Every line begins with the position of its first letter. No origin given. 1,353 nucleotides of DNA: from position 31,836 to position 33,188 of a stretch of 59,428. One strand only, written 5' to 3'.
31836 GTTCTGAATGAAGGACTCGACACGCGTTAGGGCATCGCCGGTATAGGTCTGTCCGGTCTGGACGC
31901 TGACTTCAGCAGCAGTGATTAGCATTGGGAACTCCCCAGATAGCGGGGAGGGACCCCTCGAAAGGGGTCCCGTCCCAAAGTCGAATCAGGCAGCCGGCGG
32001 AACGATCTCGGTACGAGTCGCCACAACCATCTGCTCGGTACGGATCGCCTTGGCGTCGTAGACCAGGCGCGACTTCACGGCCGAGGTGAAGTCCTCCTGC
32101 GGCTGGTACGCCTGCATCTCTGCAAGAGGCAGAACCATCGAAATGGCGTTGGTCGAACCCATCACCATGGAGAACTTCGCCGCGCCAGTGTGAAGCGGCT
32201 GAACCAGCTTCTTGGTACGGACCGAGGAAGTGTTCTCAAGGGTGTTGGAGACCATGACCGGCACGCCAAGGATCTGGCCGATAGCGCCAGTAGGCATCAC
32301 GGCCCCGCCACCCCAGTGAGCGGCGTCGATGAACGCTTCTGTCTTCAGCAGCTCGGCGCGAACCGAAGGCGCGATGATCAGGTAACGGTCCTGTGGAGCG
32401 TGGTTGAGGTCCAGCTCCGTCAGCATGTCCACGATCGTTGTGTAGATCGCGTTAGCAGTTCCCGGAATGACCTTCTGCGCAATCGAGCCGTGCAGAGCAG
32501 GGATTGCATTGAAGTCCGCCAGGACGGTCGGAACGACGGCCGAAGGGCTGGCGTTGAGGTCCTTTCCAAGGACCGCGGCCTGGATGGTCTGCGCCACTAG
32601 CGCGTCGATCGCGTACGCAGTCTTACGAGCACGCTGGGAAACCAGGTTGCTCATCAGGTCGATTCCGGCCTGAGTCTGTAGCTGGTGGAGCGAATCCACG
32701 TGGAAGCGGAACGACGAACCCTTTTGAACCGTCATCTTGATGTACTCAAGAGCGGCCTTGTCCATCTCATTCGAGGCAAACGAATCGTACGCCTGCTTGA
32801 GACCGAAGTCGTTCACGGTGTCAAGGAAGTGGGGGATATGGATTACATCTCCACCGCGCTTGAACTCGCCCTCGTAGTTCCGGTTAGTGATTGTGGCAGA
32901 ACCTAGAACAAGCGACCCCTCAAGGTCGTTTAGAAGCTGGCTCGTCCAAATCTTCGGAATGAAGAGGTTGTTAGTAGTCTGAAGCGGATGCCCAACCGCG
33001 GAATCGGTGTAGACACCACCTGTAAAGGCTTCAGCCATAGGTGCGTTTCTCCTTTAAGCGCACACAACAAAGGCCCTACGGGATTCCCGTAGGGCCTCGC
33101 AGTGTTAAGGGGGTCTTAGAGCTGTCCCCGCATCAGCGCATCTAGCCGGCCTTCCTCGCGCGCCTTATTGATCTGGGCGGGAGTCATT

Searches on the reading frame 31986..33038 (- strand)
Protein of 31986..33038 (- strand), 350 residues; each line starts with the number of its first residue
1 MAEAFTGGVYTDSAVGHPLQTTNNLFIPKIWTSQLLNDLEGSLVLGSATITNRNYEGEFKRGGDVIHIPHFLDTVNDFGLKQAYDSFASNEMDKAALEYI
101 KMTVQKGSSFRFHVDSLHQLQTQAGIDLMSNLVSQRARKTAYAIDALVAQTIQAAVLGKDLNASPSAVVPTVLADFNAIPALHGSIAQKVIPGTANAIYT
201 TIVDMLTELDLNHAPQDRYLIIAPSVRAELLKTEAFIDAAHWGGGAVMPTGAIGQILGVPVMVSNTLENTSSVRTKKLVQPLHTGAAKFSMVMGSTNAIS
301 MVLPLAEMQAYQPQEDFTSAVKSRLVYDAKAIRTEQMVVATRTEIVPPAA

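Call 13: search_dna_similar(query=window:31986-33038:-, collection=phages, mode=protein, max_rows=30)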
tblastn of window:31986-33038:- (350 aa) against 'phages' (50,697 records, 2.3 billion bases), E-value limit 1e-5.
Records with a match: 238; places in all: 238; records where one place covers at least 80% of the query: 233.
Best place of each record, by identity: <60% 238.
By first word of the organism name: Mycobacterium 206; Clostridium 10; Streptomyces 6; Rhizobium 4; Aeribacillus 2; Deep-sea 2; Gordonia 2; Thermobifida 1; Caudoviricetes 1; Mycolicibacterium 1; and 3 more.
By host as written in the record: Mycobacterium smegmatis mc2 155 136; Mycobacterium smegmatis mc#155 35; Clostridium perfringens 9; Mycobacterium smegmatis mc2155 9; Mycobacterium smegmatius mc2 155 6; Streptomyces lividans JI 1326 4; - 3; Aeribacillus pallidus 2; and 23 more.
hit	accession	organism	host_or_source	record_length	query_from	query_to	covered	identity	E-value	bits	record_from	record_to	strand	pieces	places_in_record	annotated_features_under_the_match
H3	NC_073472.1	Streptomyces phage Success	Streptomyces lividans JI 1326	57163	19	344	93%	55.8%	2e-110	359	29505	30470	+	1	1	53: major capsid protein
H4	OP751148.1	Streptomyces phage Success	Streptomyces lividans JI 1326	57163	19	344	93%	55.8%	2e-110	359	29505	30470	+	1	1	53: major capsid protein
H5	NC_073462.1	Streptomyces phage Ibantik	Streptomyces lividans JI 1326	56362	7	344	97%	48.9%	2e-93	310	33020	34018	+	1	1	71: major capsid protein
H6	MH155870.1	Streptomyces phage Ibantik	Streptomyces lividans JI 1326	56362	7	344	97%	48.9%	2e-93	310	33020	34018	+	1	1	71: major capsid protein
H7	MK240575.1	Thermobifida phage P318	Thermobifida fusca NTU22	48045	26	344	91%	39.1%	1e-66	233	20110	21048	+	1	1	major capsid protein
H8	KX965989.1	Aeribacillus phage AP45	Aeribacillus pallidus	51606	24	339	90%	26.9%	9e-24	108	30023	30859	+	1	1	capsid protein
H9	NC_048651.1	Aeribacillus phage AP45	Aeribacillus pallidus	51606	24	339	90%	26.9%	9e-24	108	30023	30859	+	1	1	major head protein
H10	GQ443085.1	Clostridium phage phiCP26F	Clostridium perfringens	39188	26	343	91%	26.3%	2e-16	87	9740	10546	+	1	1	phi26F_gp11: P22 coat protein 5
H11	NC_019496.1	Clostridium phage phiCP26F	Clostridium perfringens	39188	26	343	91%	26.3%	2e-16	87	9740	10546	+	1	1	phi26F_gp11: major head protein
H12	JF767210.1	Clostridium phage phiCP9O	Clostridium perfringens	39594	26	343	91%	26.3%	2e-16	87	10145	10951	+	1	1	P22 coat protein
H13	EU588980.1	Clostridium phage phiCP39-O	Clostridium perfringens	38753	26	343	91%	25.9%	4e-16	86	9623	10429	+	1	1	Gp6-like protein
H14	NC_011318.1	Clostridium phage phiCP39-O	Clostridium perfringens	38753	26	343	91%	25.9%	4e-16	86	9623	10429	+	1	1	Gp6-like protein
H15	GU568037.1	Deep-sea thermophilic phage D6E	-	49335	24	339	90%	26.1%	3e-19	95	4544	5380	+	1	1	capsid protein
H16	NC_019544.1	Deep-sea thermophilic phage D6E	-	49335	24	339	90%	26.1%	3e-19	95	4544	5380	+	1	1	major head protein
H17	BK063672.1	Caudoviricetes sp. vir515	Methanosarcinales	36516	26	343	91%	25.7%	6e-16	85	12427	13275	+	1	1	major head protein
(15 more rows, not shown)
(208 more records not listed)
